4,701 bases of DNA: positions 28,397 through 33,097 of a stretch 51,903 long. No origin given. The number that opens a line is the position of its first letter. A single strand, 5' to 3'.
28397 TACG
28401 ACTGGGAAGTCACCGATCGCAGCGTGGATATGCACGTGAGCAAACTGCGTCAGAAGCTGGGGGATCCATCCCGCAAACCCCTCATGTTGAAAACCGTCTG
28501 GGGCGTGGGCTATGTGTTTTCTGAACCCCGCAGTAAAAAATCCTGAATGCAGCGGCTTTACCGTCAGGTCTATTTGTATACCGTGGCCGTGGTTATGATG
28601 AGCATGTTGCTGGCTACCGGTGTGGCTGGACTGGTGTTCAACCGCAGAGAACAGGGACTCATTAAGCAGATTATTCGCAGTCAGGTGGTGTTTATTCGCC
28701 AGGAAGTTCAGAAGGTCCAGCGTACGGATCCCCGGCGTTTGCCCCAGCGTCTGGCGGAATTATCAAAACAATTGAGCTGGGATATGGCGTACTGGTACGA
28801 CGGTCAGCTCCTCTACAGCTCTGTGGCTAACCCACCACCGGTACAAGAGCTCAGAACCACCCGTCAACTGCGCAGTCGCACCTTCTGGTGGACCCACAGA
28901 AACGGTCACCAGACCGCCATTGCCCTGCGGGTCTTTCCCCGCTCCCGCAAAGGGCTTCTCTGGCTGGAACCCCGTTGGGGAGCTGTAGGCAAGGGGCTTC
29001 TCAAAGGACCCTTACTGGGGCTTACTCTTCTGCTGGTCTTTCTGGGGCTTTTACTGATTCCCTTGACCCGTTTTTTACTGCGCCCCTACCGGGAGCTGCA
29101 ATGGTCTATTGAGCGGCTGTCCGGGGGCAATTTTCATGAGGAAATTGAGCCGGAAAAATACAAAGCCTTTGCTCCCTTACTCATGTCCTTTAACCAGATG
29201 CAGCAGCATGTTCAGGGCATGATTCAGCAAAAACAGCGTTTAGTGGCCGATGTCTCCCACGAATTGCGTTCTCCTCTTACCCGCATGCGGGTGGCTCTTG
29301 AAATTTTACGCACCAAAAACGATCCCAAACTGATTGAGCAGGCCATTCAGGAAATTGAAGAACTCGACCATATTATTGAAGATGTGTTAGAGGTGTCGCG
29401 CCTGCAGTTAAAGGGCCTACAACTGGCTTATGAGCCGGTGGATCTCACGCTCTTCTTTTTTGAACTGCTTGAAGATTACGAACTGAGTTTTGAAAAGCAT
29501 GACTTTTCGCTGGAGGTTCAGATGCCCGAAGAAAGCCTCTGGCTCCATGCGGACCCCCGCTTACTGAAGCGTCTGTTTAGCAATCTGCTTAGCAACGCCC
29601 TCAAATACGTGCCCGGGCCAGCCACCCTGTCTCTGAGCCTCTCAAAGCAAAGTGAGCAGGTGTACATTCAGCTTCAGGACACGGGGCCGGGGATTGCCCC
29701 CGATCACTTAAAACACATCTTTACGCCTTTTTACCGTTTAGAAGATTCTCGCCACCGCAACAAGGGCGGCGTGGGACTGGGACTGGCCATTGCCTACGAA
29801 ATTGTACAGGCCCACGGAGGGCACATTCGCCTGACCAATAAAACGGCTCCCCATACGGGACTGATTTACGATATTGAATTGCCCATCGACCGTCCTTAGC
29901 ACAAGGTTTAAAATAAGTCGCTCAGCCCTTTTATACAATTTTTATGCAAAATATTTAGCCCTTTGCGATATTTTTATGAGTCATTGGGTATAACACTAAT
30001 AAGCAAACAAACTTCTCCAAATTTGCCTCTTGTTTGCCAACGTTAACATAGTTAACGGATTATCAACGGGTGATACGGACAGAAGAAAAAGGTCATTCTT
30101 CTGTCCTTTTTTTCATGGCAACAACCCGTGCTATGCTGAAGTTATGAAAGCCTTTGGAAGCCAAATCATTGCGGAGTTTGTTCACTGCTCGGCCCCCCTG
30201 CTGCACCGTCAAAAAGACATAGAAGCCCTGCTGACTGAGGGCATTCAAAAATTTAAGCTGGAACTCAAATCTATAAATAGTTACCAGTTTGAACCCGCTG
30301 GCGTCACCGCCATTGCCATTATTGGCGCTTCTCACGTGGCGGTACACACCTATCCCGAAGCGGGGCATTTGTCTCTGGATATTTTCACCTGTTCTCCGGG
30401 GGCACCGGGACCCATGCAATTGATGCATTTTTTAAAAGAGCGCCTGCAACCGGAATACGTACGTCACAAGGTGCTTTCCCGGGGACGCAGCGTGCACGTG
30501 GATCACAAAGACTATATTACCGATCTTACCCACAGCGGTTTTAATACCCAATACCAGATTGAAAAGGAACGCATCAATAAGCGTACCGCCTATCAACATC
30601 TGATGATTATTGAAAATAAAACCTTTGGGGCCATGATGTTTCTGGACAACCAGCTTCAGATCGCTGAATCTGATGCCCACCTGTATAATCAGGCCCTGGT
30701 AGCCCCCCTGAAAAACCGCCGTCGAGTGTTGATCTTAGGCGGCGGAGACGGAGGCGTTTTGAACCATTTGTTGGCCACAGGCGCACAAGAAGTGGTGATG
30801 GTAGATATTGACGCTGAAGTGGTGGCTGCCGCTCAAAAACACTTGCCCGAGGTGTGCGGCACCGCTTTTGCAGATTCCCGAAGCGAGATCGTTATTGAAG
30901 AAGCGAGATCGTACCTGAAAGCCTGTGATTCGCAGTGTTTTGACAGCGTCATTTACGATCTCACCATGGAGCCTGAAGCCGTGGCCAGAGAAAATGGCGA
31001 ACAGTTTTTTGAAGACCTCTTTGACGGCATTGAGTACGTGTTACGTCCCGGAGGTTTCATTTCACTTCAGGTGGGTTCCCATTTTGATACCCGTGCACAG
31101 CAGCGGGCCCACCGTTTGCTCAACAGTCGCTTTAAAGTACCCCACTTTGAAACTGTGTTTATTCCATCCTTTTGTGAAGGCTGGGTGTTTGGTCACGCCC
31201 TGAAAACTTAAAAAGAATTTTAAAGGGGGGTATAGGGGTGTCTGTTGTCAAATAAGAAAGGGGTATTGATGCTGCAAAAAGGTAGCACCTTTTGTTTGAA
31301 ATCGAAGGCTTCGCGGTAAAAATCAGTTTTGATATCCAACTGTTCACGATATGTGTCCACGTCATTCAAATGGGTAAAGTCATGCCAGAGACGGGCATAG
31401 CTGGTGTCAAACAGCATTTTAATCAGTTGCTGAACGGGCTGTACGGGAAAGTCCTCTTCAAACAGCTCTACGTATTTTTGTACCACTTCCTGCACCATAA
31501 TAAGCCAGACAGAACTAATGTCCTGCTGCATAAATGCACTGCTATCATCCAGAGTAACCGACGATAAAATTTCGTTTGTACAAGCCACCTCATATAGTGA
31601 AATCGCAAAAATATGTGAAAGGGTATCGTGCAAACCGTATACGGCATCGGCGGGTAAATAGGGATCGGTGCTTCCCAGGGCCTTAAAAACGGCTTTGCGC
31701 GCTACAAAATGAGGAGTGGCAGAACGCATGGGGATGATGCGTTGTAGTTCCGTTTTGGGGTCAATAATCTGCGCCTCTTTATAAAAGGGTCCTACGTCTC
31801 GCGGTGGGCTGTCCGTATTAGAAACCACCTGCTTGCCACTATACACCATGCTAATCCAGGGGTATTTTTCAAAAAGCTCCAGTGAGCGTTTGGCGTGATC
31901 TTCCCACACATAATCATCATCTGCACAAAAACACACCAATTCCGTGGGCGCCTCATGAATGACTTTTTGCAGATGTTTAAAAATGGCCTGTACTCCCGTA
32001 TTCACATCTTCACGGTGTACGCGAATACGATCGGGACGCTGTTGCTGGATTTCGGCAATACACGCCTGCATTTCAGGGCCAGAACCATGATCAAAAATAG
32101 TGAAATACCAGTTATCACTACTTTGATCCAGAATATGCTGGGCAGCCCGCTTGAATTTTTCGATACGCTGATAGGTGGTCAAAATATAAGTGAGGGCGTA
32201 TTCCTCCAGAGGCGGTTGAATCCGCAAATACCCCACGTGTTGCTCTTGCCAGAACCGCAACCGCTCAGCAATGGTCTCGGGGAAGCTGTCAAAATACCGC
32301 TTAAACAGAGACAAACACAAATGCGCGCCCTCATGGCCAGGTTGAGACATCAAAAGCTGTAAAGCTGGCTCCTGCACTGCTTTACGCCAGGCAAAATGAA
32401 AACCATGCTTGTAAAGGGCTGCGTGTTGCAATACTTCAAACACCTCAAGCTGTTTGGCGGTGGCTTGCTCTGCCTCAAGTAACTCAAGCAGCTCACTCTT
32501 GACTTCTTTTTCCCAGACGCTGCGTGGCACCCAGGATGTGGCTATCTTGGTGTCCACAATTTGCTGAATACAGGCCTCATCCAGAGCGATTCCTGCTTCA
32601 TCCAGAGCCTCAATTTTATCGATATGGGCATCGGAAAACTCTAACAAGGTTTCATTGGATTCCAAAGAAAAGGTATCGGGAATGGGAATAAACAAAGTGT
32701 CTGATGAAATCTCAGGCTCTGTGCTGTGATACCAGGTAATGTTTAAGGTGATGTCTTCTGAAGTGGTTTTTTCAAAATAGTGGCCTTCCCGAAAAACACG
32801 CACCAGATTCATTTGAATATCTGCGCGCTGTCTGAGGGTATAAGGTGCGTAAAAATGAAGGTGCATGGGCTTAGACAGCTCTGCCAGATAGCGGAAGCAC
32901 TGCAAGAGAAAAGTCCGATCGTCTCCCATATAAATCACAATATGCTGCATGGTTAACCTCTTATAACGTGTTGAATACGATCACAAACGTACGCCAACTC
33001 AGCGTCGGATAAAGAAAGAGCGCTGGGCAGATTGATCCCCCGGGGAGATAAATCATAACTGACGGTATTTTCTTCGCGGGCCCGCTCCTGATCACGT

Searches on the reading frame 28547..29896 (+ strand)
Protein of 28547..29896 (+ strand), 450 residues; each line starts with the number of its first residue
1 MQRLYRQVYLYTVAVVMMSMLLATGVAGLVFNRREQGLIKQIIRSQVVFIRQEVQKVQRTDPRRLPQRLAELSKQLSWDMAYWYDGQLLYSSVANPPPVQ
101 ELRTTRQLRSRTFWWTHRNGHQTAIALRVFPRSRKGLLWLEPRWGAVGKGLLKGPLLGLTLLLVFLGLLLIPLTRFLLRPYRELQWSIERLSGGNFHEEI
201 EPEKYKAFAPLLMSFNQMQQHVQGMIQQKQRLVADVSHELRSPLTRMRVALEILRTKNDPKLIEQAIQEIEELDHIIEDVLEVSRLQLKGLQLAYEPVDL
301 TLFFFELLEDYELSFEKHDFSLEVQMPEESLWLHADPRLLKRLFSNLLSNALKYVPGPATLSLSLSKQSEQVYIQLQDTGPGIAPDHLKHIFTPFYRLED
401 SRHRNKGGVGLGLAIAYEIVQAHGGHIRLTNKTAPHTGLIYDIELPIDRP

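Call 112: search_protein_families(library=pfam, proteins=[window:28547-29896:+], max_evalue=0.0001)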
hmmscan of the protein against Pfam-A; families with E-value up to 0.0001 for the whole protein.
window:28547-29896:+ (450 aa): 2 families
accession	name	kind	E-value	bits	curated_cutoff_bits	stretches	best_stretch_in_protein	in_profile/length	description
PF02518.31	HATPase_c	-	3.8e-26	92.1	26.4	1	336-447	2-109/111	Histidine kinase-, DNA gyrase B-, and HSP90-like ATPase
PF00512.31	HisKA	-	2.9e-15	56.5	26.9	1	228-287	1-64/66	His Kinase A (phospho-acceptor) domain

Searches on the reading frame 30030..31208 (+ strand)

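Call 112: search_protein_families(library=pfam, proteins=[window:30030-31208:+], max_evalue=0.0001)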
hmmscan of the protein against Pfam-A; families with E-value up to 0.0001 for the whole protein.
window:30030-31208:+ (393 aa): 4 families
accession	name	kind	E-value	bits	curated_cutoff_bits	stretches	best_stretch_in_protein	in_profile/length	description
PF01564.23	Spermine_synth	-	2.6e-26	92.8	22.9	1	228-387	17-172/186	Spermine/spermidine synthase domain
PF02675.21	AdoMet_dc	-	8.9e-26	90.8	25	1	46-152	2-107/107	S-adenosylmethionine decarboxylase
PF17284.7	Spermine_synt_N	-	2.9e-10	40.3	22.1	1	168-213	8-53/53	Spermidine synthase tetramerisation domain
PF13649.12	Methyltransf_25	-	4.4e-05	24.5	27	0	233-327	1-86/97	Methyltransferase domain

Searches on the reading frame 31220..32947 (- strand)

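Call 112: search_protein_families(library=pfam, proteins=[window:31220-32947:-], max_evalue=0.0001)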
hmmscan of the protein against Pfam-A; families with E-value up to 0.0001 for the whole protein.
window:31220-32947:- (575 aa): 1 family
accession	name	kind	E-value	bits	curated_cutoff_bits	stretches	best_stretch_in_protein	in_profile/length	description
PF00535.33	Glycos_transf_2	-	3.3e-06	27.6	23.3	1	255-375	3-119/168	Glycosyl transferase family 2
